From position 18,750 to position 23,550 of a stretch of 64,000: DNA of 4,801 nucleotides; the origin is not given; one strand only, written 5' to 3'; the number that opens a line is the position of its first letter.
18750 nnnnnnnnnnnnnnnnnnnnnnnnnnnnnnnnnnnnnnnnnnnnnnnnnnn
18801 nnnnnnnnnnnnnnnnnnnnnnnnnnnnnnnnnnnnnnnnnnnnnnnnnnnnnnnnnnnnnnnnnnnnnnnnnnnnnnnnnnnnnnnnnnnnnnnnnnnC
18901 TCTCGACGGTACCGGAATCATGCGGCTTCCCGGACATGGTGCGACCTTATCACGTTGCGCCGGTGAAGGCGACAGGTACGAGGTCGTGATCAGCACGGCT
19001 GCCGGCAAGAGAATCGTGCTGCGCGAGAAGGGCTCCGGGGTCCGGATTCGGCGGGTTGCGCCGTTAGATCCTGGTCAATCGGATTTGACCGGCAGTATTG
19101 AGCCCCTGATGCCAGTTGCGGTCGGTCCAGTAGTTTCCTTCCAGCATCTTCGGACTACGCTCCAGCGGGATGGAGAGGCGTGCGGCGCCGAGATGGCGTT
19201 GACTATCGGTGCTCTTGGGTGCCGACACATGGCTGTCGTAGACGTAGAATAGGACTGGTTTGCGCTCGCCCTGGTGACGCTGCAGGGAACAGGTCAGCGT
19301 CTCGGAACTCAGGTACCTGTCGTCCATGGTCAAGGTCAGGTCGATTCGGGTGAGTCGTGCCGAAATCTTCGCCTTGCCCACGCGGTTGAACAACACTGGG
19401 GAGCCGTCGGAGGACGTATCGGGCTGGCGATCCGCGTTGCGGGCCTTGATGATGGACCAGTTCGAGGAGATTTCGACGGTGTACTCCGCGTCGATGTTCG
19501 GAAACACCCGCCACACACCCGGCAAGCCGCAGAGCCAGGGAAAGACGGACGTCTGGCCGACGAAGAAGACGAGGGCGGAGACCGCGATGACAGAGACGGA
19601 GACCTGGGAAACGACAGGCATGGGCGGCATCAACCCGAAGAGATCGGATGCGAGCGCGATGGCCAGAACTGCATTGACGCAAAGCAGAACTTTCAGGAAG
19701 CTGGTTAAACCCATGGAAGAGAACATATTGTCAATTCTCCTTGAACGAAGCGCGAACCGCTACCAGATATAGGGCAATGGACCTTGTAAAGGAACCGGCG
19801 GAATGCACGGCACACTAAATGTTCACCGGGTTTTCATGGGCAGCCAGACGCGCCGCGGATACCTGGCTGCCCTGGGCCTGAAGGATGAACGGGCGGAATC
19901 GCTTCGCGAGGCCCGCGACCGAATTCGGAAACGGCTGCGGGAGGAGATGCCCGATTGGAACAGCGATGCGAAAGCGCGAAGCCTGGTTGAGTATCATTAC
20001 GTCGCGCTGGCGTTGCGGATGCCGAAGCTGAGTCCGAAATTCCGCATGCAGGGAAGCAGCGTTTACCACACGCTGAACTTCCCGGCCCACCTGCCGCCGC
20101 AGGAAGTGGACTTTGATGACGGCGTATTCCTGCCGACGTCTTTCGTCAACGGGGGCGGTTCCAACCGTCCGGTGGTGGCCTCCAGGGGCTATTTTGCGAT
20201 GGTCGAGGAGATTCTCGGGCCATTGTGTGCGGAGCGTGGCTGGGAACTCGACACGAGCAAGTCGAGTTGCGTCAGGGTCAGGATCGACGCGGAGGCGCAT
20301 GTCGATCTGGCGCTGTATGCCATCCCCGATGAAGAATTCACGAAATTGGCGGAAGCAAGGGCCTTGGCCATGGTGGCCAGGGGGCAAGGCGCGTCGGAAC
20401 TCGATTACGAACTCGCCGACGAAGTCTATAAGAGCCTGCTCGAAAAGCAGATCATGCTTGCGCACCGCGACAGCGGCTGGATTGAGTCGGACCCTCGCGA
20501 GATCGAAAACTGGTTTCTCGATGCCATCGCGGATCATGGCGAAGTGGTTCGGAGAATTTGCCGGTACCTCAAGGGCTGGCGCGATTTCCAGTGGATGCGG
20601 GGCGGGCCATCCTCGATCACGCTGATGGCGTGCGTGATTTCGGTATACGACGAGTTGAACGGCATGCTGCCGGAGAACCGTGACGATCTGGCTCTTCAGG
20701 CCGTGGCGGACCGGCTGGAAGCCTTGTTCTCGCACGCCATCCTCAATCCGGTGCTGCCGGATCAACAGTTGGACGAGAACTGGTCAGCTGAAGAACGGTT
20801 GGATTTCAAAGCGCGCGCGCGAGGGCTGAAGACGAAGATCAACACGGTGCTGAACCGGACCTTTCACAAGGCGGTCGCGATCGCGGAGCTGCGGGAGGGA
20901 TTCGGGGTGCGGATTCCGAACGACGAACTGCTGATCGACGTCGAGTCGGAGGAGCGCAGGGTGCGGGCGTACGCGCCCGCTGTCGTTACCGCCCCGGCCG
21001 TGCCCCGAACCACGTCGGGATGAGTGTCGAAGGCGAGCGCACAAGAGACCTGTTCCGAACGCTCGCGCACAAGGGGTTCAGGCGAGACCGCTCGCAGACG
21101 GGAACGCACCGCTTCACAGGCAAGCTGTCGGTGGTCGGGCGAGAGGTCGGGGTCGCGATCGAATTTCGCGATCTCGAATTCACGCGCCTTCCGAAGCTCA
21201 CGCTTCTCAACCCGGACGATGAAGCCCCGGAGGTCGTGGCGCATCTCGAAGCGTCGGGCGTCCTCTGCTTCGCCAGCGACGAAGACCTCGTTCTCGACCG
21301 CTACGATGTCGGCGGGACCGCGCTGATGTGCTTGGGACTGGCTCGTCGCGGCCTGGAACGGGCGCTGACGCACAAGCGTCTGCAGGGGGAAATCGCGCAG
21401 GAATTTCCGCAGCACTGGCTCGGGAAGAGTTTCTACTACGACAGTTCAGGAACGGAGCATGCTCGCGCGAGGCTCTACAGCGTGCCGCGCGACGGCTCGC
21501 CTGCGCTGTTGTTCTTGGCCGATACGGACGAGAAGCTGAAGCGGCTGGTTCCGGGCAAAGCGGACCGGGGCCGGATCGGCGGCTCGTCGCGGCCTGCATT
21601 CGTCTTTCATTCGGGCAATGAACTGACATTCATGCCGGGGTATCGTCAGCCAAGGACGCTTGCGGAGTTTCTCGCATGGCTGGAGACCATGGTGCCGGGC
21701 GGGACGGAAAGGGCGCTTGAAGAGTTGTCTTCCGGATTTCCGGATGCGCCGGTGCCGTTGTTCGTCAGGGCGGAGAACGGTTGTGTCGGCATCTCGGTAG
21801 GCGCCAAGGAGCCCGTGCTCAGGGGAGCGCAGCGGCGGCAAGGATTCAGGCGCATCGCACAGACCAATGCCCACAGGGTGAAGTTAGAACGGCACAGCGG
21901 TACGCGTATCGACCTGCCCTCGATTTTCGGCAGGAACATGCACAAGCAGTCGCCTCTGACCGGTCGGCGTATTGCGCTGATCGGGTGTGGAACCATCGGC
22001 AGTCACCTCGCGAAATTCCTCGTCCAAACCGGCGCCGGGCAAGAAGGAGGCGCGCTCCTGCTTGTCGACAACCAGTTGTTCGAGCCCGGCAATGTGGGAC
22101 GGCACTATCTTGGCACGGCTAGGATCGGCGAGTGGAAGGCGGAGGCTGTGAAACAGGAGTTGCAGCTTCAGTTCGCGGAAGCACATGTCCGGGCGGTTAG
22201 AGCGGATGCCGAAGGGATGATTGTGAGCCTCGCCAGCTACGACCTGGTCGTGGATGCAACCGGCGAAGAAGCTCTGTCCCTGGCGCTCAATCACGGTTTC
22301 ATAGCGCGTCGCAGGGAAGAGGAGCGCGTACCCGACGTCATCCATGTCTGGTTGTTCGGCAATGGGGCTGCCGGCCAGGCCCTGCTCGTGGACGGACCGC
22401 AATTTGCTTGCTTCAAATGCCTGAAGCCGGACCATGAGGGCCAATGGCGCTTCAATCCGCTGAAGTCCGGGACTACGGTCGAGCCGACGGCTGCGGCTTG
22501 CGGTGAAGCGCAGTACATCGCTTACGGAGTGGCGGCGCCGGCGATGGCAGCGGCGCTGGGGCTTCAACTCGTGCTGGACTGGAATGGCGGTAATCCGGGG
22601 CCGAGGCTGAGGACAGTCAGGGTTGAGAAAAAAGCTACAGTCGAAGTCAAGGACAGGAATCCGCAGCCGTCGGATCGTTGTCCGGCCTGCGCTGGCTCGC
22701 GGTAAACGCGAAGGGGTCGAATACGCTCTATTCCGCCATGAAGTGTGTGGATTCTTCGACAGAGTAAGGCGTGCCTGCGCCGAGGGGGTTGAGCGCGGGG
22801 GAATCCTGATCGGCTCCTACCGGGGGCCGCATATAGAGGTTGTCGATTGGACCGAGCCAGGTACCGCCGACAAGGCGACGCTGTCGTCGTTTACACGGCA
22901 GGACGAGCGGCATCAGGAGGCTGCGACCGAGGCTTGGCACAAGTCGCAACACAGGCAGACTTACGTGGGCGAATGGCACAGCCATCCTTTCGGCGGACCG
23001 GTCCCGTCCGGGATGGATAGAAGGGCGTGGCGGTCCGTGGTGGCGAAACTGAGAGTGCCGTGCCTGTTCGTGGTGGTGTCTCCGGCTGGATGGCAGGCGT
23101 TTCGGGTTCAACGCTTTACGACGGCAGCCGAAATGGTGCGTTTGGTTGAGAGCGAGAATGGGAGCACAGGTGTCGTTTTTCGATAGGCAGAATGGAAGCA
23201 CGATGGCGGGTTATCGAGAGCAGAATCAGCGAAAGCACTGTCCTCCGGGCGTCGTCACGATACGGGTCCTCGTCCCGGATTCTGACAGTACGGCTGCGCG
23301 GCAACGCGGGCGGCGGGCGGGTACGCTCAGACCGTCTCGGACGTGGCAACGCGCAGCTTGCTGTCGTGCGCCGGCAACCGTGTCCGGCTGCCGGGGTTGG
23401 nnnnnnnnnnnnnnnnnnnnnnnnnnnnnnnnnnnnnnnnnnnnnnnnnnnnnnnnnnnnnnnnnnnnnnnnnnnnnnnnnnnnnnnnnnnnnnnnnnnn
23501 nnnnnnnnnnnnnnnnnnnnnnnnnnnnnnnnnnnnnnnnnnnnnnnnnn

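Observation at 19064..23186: Type II CBASS with the membrane effector transcribed divergently from the cyclase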

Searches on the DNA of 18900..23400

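Call 72: search_rna_families(source=window, start=18900, end=23400, threshold=evalue, max_evalue=1)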
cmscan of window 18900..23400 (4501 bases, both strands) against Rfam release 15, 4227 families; matches with E-value up to 1: 0.
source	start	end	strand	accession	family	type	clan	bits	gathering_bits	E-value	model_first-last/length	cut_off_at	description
